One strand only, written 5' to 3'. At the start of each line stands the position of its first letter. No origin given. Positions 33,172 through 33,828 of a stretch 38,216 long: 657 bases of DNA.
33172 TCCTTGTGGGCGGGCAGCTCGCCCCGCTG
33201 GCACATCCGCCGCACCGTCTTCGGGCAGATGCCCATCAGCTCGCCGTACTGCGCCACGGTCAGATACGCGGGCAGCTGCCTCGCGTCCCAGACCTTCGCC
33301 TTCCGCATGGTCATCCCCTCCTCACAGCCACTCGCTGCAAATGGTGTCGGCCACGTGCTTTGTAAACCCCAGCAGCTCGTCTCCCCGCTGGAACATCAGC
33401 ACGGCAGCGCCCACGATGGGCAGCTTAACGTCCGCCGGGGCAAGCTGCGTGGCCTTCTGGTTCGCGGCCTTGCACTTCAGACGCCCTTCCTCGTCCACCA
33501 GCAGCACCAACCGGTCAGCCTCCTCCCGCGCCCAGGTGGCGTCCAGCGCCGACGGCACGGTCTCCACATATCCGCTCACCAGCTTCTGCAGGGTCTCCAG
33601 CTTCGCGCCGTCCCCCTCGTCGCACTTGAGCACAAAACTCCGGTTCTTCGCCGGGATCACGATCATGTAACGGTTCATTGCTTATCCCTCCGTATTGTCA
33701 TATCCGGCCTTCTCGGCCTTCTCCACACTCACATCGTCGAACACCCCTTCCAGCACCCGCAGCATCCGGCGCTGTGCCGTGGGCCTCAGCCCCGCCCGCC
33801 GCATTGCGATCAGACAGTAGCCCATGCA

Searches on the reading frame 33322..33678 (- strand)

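Call 5: search_protein_families(library=pfam, proteins=[window:33322-33678:-], max_evalue=0.1)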
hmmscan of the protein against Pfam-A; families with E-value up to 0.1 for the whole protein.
window:33322-33678:- (118 aa): 1 family
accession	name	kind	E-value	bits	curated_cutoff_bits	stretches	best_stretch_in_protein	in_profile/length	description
PF12957.13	DUF3846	-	9e-06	26.2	27.5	1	16-112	14-97/103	Domain of unknown function (DUF3846)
